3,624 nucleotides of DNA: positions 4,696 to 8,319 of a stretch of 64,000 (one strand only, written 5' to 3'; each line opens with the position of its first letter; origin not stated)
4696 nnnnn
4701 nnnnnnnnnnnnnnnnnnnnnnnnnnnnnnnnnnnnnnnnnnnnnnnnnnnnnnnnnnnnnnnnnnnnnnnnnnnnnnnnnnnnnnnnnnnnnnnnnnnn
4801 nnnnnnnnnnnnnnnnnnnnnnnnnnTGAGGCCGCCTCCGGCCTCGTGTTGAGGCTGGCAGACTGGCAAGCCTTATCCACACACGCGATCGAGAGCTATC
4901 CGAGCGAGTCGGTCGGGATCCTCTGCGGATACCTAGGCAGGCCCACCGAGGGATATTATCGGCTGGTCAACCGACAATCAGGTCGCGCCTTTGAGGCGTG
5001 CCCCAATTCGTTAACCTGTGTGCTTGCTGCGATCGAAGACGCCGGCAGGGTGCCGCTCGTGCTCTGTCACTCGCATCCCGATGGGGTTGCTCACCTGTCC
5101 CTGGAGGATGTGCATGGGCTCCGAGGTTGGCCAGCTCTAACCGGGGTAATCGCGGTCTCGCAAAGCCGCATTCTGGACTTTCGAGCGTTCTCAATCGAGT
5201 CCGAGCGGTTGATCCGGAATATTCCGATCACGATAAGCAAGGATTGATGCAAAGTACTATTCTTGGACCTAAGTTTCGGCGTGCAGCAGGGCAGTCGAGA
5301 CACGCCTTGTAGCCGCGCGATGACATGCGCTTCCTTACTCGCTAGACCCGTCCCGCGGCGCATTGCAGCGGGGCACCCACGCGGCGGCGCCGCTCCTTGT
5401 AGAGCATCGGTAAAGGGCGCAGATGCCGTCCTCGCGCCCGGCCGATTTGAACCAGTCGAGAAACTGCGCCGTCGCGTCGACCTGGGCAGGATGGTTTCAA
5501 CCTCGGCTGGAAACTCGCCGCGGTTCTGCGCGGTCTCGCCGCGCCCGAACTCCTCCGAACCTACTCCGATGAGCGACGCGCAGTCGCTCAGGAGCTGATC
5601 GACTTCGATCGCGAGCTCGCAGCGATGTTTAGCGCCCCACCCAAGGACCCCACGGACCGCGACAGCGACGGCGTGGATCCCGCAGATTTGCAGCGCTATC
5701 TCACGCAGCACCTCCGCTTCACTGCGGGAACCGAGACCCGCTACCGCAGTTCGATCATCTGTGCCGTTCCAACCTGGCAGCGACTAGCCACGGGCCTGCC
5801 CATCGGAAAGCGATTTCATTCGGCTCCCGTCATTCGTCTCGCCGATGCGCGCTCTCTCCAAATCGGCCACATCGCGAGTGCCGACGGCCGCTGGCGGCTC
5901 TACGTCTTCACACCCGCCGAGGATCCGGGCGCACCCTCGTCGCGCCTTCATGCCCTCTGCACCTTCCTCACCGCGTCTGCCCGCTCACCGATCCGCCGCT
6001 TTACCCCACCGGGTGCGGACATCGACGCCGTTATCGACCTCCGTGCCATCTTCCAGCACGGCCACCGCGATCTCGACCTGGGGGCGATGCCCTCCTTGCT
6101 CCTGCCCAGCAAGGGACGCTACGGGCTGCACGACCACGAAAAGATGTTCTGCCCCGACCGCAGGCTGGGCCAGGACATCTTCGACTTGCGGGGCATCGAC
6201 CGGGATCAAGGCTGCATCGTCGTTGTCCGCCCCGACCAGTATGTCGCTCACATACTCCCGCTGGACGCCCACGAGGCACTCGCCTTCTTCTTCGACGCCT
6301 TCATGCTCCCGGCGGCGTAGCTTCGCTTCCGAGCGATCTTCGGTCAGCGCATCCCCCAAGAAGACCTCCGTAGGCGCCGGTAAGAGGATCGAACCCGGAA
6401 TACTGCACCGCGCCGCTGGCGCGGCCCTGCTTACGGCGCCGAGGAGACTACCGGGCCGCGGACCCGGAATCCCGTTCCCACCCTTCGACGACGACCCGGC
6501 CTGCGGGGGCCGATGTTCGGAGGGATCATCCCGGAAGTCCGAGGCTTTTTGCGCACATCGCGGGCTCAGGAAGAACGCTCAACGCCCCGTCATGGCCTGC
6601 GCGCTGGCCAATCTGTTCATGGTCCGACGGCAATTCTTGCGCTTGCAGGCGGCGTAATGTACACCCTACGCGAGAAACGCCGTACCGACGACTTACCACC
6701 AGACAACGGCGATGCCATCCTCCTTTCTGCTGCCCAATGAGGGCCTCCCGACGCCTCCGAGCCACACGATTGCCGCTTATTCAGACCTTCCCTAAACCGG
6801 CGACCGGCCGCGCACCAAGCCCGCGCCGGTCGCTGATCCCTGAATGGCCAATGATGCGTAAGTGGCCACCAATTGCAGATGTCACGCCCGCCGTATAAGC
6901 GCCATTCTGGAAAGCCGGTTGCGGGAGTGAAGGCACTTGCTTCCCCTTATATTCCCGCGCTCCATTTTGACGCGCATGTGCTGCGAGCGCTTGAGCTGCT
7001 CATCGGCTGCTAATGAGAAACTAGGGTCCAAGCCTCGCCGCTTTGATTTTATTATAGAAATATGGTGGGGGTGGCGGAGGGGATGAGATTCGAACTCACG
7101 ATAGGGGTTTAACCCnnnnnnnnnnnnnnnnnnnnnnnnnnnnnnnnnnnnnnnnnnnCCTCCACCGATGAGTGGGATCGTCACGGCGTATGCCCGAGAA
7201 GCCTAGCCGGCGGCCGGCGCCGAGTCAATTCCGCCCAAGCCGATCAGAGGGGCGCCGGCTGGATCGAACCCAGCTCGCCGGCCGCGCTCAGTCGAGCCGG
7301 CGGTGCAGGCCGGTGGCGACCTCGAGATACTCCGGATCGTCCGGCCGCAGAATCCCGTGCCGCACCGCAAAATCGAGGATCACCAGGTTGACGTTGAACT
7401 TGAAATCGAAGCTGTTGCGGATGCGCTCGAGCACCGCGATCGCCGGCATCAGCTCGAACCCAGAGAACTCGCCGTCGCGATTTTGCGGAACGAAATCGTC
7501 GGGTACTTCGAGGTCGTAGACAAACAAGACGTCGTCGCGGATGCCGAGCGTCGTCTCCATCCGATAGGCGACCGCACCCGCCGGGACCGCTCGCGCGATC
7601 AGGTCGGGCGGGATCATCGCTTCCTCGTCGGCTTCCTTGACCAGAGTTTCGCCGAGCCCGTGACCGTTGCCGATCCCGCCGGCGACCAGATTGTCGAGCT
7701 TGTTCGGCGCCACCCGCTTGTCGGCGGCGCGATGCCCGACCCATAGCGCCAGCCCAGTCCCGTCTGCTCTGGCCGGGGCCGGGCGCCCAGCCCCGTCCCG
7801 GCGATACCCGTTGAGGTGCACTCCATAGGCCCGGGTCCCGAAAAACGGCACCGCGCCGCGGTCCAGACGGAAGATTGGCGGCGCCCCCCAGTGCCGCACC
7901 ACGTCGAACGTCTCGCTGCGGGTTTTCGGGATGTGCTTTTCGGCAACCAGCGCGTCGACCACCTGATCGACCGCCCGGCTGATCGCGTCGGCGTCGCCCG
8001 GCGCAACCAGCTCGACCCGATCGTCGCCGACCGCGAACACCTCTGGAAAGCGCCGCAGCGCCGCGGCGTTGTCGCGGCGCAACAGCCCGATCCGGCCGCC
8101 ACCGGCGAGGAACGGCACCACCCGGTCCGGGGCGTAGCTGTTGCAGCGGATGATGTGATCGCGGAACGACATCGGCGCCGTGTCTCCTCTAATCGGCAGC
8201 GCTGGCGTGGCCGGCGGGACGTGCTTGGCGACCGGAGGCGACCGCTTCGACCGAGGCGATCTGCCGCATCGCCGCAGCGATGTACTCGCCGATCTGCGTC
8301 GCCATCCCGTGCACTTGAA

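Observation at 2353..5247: Low-GC, translationally coupled module: 17-aa micro-ORF + unknown protein + carotenoid-oxygenase-like protein + stand-alone JAMM peptidase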

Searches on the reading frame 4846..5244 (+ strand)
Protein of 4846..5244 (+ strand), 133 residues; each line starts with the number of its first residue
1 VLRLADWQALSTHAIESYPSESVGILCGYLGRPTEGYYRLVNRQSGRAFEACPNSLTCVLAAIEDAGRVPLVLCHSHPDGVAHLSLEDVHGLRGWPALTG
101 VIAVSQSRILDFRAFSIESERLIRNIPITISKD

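Call 7: search_protein_families(library=pfam, proteins=[window:4846-5244:+], max_evalue=1)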
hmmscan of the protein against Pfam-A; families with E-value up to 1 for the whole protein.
window:4846-5244:+ (133 aa): 1 family
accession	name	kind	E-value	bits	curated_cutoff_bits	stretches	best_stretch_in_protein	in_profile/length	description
PF14464.11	Prok-JAB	-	1.2e-09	38.5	25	1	7-101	5-100/114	Prokaryotic homologs of the JAB domain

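Call 8: search_protein_families(library=ncbifam, proteins=[window:4846-5244:+], max_evalue=1)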
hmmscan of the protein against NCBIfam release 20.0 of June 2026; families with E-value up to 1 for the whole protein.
window:4846-5244:+ (133 aa): 1 family
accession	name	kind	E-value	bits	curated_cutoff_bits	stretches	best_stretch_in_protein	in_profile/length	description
NF041370.1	desamp_Halo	equivalog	6.3e-05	22.9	130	1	8-107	9-113/133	desampylase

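Call 9: search_protein_families(library=padloc, proteins=[window:4846-5244:+], max_evalue=1)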
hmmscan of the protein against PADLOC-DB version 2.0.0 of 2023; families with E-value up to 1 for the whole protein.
window:4846-5244:+ (133 aa): 1 family
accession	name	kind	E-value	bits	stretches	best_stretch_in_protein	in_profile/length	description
PDLC00890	JAB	-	0.035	11.6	0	75-91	95-111/157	JAB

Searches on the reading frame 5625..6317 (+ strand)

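Call 7: search_protein_families(library=pfam, proteins=[window:5625-6317:+], max_evalue=1)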
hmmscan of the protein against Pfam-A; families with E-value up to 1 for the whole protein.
window:5625-6317:+ (231 aa): 1 family
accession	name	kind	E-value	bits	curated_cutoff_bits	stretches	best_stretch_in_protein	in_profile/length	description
PF07976.19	Phe_hydrox_dim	-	9.1e-55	186.1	24.9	1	39-229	2-195/197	Phenol hydroxylase, C-terminal dimerisation domain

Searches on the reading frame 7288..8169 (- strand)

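Call 86: search_protein_families(library=pfam, proteins=[window:7288-8169:-], max_evalue=0.001)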
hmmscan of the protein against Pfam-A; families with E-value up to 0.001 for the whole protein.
window:7288-8169:- (293 aa): 2 families
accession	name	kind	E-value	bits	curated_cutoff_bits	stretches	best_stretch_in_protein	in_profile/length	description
PF15916.11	DUF4743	-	1.9e-23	83.2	25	1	4-114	4-118/118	Domain of unknown function (DUF4743)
PF00293.34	NUDIX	-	4.4e-06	27.2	21.1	1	142-248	17-120/134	NUDIX domain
